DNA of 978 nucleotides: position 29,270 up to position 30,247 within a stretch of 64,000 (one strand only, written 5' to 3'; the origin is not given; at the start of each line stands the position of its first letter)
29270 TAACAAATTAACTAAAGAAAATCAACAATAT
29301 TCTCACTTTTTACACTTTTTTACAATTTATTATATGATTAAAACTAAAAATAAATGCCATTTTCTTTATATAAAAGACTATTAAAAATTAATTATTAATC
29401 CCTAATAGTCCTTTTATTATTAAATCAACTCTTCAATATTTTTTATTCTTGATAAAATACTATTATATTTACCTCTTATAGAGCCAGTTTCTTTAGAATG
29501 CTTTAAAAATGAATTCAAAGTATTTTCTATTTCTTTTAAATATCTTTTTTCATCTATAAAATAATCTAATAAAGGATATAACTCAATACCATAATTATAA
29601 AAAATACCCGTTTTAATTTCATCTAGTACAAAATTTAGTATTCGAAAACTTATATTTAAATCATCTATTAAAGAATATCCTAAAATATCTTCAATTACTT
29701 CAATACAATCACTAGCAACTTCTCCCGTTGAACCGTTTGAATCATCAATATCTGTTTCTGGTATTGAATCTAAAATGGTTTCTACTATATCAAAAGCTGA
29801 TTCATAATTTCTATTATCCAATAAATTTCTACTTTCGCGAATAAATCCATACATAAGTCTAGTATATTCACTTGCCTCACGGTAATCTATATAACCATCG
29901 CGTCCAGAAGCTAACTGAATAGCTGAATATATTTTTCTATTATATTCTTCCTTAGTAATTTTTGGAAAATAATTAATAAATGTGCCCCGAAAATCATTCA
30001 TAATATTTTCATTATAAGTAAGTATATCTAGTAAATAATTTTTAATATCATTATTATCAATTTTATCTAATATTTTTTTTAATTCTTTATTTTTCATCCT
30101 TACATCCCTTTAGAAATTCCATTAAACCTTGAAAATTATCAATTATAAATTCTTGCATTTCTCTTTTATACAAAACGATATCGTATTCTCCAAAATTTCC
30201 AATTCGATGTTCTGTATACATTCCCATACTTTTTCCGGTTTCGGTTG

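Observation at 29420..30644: Two unrecognisable genes translationally fused to the end of the Wadjet operon: candidate new accessory or stand-alone module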

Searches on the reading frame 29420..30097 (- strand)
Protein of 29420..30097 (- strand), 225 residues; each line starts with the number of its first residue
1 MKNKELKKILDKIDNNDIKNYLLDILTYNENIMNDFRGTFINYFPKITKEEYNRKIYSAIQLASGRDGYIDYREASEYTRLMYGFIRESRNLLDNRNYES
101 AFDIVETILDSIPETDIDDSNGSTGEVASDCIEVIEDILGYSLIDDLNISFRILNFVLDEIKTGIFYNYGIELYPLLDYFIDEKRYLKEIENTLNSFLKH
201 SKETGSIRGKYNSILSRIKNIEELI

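Call 6: search_protein_families(library=pfam, proteins=[window:29420-30097:-], max_evalue=1)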
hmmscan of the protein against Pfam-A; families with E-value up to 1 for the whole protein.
window:29420-30097:- (225 aa): 1 family
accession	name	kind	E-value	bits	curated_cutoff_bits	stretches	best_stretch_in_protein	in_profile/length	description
PF22139.1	XPD_arch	-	0.0082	16.7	27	1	7-56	18-66/110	DNA repair helicase XPD, arch domain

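Call 7: search_protein_families(library=padloc, proteins=[window:29420-30097:-], max_evalue=1)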
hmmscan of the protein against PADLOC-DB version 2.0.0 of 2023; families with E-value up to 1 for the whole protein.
window:29420-30097:- (225 aa): 0 families

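Call 8: search_protein_families(library=ncbifam, proteins=[window:29420-30097:-], max_evalue=1)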
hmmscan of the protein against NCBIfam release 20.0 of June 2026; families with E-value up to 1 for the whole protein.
window:29420-30097:- (225 aa): 0 families

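Call 10: find_homologous_proteins(query=window:29420-30097:-)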
Query window:29420-30097:- (225 aa): 7 proteins with E <= 0.001 among 401 candidates.
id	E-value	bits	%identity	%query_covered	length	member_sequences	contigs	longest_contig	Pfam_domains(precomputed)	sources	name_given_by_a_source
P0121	8.2e-139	478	100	100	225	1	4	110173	-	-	-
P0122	1.3e-83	298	64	97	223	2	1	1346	-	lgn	-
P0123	9.4e-77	275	62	98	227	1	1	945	-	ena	-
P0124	2.8e-64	235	52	98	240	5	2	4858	-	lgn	-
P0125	8.4e-63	230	51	100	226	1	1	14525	-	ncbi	-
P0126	2.7e-42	163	51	74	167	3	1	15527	-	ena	-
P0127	5.0e-28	116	53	54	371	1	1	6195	-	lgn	-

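Call 11: search_protein_families(library=phrogs, proteins=[window:29420-30097:-], max_evalue=1)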
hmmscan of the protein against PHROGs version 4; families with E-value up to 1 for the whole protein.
window:29420-30097:- (225 aa): 2 families
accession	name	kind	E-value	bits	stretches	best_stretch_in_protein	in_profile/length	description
phrog_18289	-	unknown function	0.14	13.7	1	95-147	20-71/90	-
phrog_11740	-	unknown function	0.25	12.6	1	39-105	3-68/125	-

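Call 19: search_solved_structures(query=A2, max_evalue=10, show_alignments=2)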
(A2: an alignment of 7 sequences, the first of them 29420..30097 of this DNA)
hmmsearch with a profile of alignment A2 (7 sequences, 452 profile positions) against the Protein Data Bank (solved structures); distinct sequences matched with E-value up to 10: 0.

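Call 34: find_encoding_contigs(protein=P0122, flank=10000, max_places=4)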
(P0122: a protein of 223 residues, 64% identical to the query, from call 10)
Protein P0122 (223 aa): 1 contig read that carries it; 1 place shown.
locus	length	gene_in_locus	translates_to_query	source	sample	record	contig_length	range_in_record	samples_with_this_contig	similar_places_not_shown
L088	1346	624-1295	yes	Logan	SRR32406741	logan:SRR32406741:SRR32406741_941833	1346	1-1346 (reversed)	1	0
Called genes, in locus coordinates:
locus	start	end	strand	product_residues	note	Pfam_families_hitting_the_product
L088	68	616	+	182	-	-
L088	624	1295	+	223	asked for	-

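Call 35: find_encoding_contigs(protein=P0125, flank=10000, max_places=4)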
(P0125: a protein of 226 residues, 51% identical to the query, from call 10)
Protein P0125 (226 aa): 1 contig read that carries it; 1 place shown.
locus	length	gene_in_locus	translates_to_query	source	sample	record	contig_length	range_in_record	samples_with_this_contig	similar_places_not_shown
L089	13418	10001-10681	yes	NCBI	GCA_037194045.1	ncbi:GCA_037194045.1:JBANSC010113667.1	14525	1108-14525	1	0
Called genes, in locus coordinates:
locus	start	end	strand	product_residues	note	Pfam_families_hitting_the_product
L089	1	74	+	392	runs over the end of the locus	?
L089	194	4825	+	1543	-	PF14480:DNA_pol3_a_NI, PF01336:tRNA_anti-codon, PF02811:PHP, PF00929:RNase_T, PF07733:DNA_pol3_alpha, PF17657:DNA_pol3_finger, PF14579:HHH_6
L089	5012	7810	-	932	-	PF01757:Acyl_transf_3, PF09587:PGA_cap, PF13472:Lipase_GDSL_2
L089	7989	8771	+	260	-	PF07607:DUF1570 (faint), PF13485:Peptidase_MA_2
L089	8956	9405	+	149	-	-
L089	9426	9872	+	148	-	PF13749:HATPase_c_4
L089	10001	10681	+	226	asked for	-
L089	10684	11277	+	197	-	PF25948:DUF7986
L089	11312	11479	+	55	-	PF20008:DUF6429 (faint)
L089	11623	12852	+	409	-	-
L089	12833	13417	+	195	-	?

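Call 36: find_encoding_contigs(protein=P0126, flank=10000, max_places=4)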
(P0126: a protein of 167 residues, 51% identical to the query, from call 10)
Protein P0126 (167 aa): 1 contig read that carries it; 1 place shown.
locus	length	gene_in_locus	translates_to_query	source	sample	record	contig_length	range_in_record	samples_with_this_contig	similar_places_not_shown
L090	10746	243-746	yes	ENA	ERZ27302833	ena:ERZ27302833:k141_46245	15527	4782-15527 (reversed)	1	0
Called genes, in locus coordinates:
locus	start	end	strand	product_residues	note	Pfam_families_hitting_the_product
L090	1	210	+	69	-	?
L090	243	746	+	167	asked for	-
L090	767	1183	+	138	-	-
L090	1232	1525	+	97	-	-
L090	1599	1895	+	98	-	PF01520:Amidase_3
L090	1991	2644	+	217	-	PF19570:DUF6088 (weak)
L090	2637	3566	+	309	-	PF08843:AbiEii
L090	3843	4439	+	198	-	PF07929:PRiA4_ORF3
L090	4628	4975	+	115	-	-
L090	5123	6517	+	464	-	PF01520:Amidase_3, PF23577:LysM_RLK (faint), PF23457:LysM2_NFP (faint), PF01476:LysM, PF04225:LysM_OapA (faint), PF01476:LysM, PF23473:LysM3_LYK4_5 (weak), PF01476:LysM, +4 more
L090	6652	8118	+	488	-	PF09660:DUF2397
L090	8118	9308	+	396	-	PF09661:DUF2398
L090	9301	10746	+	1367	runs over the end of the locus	PF13558:SbcC_Walker_B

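Call 37: find_encoding_contigs(protein=P0124, flank=10000, max_places=4)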
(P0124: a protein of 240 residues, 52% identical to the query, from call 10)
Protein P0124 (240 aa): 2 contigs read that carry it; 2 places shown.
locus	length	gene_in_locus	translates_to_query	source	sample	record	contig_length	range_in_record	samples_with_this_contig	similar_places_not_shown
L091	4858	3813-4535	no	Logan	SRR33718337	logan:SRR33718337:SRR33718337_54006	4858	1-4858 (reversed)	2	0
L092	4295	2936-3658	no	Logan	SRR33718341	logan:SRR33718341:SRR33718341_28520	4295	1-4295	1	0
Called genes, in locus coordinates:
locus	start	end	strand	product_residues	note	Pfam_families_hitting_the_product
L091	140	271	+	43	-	-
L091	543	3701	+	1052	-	PF08455:SNF2_assoc, PF00176:SNF2-rel_dom, PF04851:ResIII, PF18766:SWI2_SNF2 (weak), PF00271:Helicase_C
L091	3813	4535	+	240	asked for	-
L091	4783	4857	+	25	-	?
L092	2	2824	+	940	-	?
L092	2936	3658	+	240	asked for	-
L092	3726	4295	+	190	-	?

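Call 38: find_encoding_contigs(protein=P0127, flank=10000, max_places=4)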
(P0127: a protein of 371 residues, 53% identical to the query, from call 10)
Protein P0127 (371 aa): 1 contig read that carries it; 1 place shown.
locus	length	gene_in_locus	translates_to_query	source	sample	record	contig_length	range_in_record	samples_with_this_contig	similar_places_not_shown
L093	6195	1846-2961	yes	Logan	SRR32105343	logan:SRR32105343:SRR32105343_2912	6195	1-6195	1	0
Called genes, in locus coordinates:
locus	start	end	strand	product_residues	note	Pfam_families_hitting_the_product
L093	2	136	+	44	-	?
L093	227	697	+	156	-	PF03692:CxxCxxCC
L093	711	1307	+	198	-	PF07929:PRiA4_ORF3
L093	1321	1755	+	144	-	PF04434:SWIM (weak)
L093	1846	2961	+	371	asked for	-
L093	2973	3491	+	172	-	PF07929:PRiA4_ORF3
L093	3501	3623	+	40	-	-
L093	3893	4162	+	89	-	-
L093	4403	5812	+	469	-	PF02810:SEC-C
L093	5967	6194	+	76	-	?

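Call 39: predict_structure(alignment_id=A2)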
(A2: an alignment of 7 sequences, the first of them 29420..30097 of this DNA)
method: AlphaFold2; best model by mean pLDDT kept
length: 225 residues; sequences in the alignment: 7
mean_pLDDT: 90.7   pTM: 0.81
mean pLDDT of the five models: 90.7, 90.0, 85.6, 83.7, 82.8
residues with pLDDT >= 90: 156; 70-90: 64; 50-70: 5; < 50: 0
segments of 3 or more residues with pLDDT < 50: none
pLDDT, mean of each block of 10 residues (from residue 1): 88 94 88 76 81 95 92 93 95 90 97 92 93 97 87 97 89 95 94 93 79 95 78
secondary structure, 60 per line:
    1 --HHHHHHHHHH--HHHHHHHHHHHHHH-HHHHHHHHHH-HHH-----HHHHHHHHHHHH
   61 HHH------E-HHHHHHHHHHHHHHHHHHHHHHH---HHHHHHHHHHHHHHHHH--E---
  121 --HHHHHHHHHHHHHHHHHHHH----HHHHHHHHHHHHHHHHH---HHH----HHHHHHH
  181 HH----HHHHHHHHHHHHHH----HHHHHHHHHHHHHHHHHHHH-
elements in order: H3-12 H15-28 H30-39 H49-63 H72-94 H98-114 H123-142 H147-163 H174-182 H187-200 H205-224

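Call 45: fold_search(model_id=the predicted structure, library=pdb)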
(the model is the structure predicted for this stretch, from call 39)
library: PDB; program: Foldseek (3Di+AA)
matches with E <= 10: 526; with E <= 0.001: 0
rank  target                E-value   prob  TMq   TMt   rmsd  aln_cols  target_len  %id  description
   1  5h7c_C                2.4e-01  0.89  0.32  0.21  10.3       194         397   10  Crystal structure of a repeat protein with two Protein A-DHR14 repeat modules (released 2017-06-28)
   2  5cwk                  2.4e-01  0.69  0.29  0.34  11.4       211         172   15  Crystal structure of de novo designed helical repeat protein DHR53 (released 2015-12-16)
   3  7rdr_A                3.2e-01  0.80  0.36  0.21   9.7       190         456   12  Circular tandem repeat protein with novel repeat topology and enhanced subunit contact surfaces (released 2021-09-01)
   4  5cwm                  4.1e-01  0.41  0.28  0.28  13.2       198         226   13  Crystal structure of de novo designed helical repeat protein DHR64 (released 2015-12-16)
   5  8e0o_C                4.8e-01  0.60  0.30  0.38  11.0       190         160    9  Heterotrimeric variant of tcTRP9, hetBGL03-15-18 (released 2023-04-12)
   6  6e9z_A                5.0e-01  0.38  0.29  0.29  11.0       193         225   12  DHF119 filament (released 2018-11-21)
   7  1key_A                5.3e-01  0.25  0.23  0.24  14.2       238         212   12  Crystal Structure of Mouse Testis/Brain RNA-binding Protein (TB-RBP) (released 2002-07-03)
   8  3pja_E                5.8e-01  0.23  0.23  0.24  14.4       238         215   12  Crystal structure of human C3PO complex (released 2011-05-11)
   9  6e9y_A                6.4e-01  0.41  0.31  0.31  11.1       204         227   15  DHF38 filament (released 2018-11-21)
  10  3sla_E                6.4e-01  0.33  0.25  0.32  11.9       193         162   10  X-ray structure of first four repeats of human beta-catenin (released 2012-02-29)
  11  5wyl_C                7.7e-01  0.20  0.24  0.16  12.1       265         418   11  Crystal structure of Chaetomium thermophilum Utp10 N-terminal domain in complex with Utp17 C-terminal helices (released 2017-06-28)
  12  8g0l_B                7.7e-01  0.12  0.17  0.07  13.9       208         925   14  Semi-synthetic CoA-alpha-Synuclein Constructs Trap N-terminal Acetyltransferase NatB for Binding Mechanism Studies (released 2023-05-03)
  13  8u3a_A                7.7e-01  0.11  0.19  0.17  15.7       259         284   14  TRPV1 in nanodisc bound with PI-Br4 bound in Conformation 1 (monomer) (released 2024-05-08)
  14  7wkk_D                8.5e-01  0.54  0.34  0.09   9.5       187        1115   10  Cryo-EM structure of the IR subunit from X. laevis NPC (released 2022-03-30)
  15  3eg5_B                8.5e-01  0.20  0.25  0.19  17.6       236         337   11  Crystal structure of MDIA1-TSH GBD-FH3 in complex with CDC42-GMPPNP (released 2008-10-14)
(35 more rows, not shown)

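Call 63: search_protein_families(library=pfam, proteins=[L089:11623-12852:+, L089:10684-11277:+, L089:8956-9405:+, L092:3726-4295:+], max_evalue=1)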
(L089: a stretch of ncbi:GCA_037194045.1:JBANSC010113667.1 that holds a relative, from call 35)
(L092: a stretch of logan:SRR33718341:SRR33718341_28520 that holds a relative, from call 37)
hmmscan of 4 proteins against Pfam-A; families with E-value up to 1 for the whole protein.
L089:11623-12852:+ (409 aa): 4 families
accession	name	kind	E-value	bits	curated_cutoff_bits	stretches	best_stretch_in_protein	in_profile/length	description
PF22380.2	Chp1-like_SPOC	-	0.052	14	26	1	190-243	10-61/135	Chromo domain-containing protein 1-like, SPOC domain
PF09442.15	DUF2018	-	0.12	13.9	25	1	12-69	21-79/83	Domain of unknown function (DUF2018)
PF16566.10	CREPT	-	0.12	12.8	29.3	1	178-229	38-90/147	Cell-cycle alteration and expression-elevated protein in tumour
PF16154.11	DUF4862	-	0.31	10.9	25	1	345-395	144-192/291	Domain of unknown function (DUF4862)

L089:10684-11277:+ (197 aa): 1 family
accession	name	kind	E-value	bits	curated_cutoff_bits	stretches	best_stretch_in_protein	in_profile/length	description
PF13670.12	PepSY_2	-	0.12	12.9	24.3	1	145-183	41-81/83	Peptidase propeptide and YPEB domain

L089:8956-9405:+ (149 aa): 0 families

L092:3726-4295:+ (190 aa): 2 families
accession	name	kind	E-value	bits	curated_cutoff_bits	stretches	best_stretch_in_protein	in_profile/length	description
PF01520.23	Amidase_3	-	8.3e-29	101.3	27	1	8-183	1-173/174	N-acetylmuramoyl-L-alanine amidase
PF00397.32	WW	-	0.14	12.7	26.9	1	132-147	10-26/31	WW domain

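Call 64: search_protein_representatives(alignment_id=A2)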
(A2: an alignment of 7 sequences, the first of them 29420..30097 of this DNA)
Query: 7 sequences, 452 profile positions. Proteins with E-value up to 0.001 (for the whole library): 1417; up to 1e-10: 646; up to 1e-30: 52. The best 150 are listed.
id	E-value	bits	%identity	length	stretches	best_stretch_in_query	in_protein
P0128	1.8e-147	508.9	-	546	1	2-449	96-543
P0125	2.1e-118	413.2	-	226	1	1-225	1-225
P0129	1.7e-111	390.4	-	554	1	2-451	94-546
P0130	7.4e-111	388.3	-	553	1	4-452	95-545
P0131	5.0e-104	365.7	-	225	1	1-223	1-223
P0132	1.2e-103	364.6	-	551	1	3-451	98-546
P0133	7.4e-102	358.6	-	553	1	5-452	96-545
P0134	1.0e-98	348.2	-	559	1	2-450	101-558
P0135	1.1e-96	341.6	-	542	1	5-451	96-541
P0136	2.5e-94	333.8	-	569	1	3-450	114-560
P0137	3.8e-94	333.2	-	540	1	5-451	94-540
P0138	3.0e-92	326.9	-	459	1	2-450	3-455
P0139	1.9e-88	314.4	-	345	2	82-337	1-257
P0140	1.5e-85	304.9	-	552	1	2-451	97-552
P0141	4.1e-82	293.5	-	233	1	1-233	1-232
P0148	1.7e-65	238.8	-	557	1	6-450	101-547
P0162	4.1e-36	141.9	-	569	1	5-451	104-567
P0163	5.4e-36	141.5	-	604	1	4-451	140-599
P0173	3.0e-33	132.4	-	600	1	3-449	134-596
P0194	7.7e-28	114.6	-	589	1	9-450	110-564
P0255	2.1e-22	96.7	-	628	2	4-160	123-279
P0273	1.6e-21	93.8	-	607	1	3-446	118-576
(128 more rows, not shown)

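Call 67: search_protein_families(library=pfam, proteins=[P0128, P0129, P0148, P0162, P0163, P0173, P0194, P0255, P0273, P0141], max_evalue=0.01)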
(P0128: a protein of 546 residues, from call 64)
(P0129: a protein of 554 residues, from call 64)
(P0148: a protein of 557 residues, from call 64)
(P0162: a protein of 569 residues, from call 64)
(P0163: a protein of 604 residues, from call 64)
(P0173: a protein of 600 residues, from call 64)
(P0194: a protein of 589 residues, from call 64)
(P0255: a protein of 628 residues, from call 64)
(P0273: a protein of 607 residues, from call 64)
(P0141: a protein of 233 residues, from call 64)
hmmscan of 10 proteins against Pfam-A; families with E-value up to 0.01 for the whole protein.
P0128 (546 aa): 1 family
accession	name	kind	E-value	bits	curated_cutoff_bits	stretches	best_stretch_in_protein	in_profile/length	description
PF04434.22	SWIM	-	0.00012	22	19.6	1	51-81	4-37/38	SWIM zinc finger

P0129 (554 aa): 2 families
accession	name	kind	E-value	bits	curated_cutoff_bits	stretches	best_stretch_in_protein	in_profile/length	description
PF04434.22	SWIM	-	1.1e-05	25.2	19.6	1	62-84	15-38/38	SWIM zinc finger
PF14559.12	TPR_19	-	0.0066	17.2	25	0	322-364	14-56/68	Tetratricopeptide repeat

P0148 (557 aa): 1 family
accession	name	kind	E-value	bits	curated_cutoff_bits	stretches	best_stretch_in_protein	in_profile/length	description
PF04434.22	SWIM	-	0.0012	18.8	19.6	1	61-84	14-38/38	SWIM zinc finger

P0162 (569 aa): 1 family
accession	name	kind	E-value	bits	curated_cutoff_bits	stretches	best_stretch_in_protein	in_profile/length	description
PF04434.22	SWIM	-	5.8e-08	32.5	19.6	1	49-85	1-37/38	SWIM zinc finger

P0163 (604 aa): 1 family
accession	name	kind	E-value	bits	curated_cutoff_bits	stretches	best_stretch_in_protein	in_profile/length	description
PF04434.22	SWIM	-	2.1e-05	24.4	19.6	1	101-123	14-37/38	SWIM zinc finger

P0173 (600 aa): 1 family
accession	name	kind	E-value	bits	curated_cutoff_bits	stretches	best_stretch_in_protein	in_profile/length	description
PF04434.22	SWIM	-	3.8e-06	26.8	19.6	1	90-120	5-37/38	SWIM zinc finger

P0194 (589 aa): 3 families
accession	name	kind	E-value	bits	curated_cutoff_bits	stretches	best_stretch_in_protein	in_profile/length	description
PF04434.22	SWIM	-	5.7e-07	29.4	19.6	1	48-84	1-37/38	SWIM zinc finger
PF21810.3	DUF6880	-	0.0014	18.2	27.3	1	144-269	41-165/472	Family of unknown function (DUF6880)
PF12137.13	RapA_C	-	0.0017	17.9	26.8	0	492-553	8-70/360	RNA polymerase recycling family C-terminal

P0255 (628 aa): 1 family
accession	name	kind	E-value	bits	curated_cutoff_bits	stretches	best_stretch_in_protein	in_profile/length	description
PF04434.22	SWIM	-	6.4e-05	22.8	19.6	1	50-85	1-37/38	SWIM zinc finger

P0273 (607 aa): 1 family
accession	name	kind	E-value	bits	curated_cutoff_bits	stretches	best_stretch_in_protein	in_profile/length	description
PF04434.22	SWIM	-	8.5e-05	22.4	19.6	1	52-86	1-35/38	SWIM zinc finger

P0141 (233 aa): 0 families

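Call 76: find_related_loci(query=A2, collection=metagenome_contigs, flank=10000)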
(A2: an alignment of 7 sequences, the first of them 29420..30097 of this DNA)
Query A2 (225 aa) in metagenome_contigs; peptide patterns used: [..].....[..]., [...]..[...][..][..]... (x = any residue, [..] = any of these).
155 stretches matched a pattern; 3 encode a relative of the query (tblastn E <= 1e-3); 3 distinct loci.
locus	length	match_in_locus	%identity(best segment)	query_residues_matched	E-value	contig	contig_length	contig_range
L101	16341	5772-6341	49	5-194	5e-50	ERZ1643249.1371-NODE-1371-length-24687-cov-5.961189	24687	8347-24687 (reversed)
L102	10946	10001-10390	26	2-130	2e-6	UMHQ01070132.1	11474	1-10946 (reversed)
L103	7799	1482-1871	26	2-130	2e-6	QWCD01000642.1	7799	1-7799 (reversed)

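Call 78: find_encoding_contigs(protein=P0123, flank=5000, max_places=3)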
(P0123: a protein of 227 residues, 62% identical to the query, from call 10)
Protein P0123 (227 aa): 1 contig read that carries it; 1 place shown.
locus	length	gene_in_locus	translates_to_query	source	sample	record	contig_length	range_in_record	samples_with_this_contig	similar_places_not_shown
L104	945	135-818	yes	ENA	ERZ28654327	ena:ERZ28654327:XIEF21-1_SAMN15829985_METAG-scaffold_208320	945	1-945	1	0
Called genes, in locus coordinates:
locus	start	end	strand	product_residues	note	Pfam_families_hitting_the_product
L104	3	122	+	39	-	?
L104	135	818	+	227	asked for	-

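Call 103: list_cluster_members(proteins=[P0125, P0103, P0044, P0058, P0087, P0018, P0128, P0129])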
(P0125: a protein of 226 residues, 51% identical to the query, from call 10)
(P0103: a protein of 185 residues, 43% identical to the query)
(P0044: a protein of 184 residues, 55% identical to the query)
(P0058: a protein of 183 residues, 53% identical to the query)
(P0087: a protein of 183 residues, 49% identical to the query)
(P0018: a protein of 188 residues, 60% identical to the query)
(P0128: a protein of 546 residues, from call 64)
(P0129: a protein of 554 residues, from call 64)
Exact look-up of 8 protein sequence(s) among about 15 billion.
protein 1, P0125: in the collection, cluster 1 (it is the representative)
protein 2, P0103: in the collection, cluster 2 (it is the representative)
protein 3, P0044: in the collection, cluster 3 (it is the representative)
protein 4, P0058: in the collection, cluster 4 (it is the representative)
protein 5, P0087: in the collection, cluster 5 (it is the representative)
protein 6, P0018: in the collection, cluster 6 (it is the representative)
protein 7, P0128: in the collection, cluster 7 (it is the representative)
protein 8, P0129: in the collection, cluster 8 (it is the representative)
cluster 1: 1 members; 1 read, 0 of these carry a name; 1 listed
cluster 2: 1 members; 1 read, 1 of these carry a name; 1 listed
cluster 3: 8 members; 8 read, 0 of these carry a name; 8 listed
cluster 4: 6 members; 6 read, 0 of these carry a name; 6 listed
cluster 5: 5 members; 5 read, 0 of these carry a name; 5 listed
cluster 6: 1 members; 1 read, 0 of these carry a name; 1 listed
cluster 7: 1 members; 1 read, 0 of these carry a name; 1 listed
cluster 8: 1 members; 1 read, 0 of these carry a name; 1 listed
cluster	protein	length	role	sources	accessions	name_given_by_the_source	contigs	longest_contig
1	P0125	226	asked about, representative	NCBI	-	-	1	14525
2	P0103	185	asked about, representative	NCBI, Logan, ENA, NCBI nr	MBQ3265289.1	MAG: hypothetical protein IJH07_05875 [Ruminococcus sp.] | hypothetical protein [Ruminococcus sp.]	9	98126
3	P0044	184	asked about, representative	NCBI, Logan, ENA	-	-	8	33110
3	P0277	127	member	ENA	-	-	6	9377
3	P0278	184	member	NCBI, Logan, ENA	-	-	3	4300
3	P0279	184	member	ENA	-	-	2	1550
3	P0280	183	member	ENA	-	-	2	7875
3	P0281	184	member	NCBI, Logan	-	-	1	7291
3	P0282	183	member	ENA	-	-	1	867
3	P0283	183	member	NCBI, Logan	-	-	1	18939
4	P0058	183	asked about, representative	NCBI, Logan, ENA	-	-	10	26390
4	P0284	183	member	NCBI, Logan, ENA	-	-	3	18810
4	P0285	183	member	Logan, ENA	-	-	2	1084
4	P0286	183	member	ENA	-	-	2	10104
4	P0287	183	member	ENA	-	-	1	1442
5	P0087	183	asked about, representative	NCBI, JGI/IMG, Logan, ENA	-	-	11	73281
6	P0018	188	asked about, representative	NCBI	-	-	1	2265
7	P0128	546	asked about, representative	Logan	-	-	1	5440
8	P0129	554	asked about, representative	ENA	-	-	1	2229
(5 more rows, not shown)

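Call 104: find_related_loci(query=A2, collection=viral_contigs, flank=8000)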
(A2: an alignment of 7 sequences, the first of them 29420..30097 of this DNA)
Query A2 (225 aa) in viral_contigs; peptide patterns used: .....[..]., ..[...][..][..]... (x = any residue, [..] = any of these).
132 stretches matched a pattern, but none encodes a relative of the query by tblastn (E <= 1e-3).
